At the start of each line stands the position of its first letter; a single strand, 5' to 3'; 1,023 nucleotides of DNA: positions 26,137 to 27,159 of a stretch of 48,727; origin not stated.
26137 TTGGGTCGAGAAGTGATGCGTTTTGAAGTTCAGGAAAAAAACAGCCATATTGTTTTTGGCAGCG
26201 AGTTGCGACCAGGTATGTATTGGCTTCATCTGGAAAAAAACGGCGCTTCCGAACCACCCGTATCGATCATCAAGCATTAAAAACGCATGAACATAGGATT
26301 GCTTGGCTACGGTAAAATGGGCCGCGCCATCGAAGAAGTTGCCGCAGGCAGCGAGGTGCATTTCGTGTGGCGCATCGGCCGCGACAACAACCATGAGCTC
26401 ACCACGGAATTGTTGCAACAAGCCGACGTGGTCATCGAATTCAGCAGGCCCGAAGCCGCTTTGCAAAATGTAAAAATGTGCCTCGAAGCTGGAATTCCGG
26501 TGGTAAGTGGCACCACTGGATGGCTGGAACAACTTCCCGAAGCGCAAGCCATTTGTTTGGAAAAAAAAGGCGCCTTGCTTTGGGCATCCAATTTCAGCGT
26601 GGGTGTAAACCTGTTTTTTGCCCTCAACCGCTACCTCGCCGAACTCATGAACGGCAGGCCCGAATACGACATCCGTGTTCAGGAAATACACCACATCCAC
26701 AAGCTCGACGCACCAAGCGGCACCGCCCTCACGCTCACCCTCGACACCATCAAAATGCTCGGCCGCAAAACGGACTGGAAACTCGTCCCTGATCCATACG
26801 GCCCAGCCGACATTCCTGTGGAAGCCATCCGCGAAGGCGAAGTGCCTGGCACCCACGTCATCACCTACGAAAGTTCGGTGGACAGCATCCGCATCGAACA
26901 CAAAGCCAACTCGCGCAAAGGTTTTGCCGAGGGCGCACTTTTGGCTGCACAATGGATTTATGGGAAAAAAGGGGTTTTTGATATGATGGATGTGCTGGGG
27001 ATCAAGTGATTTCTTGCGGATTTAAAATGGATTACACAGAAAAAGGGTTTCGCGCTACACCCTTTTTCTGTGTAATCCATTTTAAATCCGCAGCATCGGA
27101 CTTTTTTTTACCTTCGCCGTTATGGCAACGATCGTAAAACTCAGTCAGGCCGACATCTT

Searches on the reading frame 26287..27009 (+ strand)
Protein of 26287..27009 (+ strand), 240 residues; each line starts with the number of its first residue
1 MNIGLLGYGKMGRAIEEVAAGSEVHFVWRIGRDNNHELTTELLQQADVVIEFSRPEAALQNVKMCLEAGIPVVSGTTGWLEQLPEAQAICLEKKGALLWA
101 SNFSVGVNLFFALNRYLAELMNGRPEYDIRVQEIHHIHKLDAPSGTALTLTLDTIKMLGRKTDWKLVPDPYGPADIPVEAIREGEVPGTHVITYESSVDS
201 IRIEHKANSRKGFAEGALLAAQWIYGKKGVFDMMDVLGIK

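Call 73: search_protein_families(library=pfam, proteins=[window:26287-27009:+], max_evalue=0.01)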
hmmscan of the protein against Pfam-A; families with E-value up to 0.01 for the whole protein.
window:26287-27009:+ (240 aa): 3 families
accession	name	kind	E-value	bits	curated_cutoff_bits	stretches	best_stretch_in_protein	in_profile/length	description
PF05173.19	DapB_C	-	4.8e-35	120.7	27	1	106-237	1-121/121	Dihydrodipicolinate reductase, C-terminus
PF01113.26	DapB_N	-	8.4e-17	61.9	25.6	1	1-103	1-124/124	Dihydrodipicolinate reductase, N-terminus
PF03435.24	Sacchrp_dh_NADP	-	0.0015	19.3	25.1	0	32-74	55-97/129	Saccharopine dehydrogenase NADP binding domain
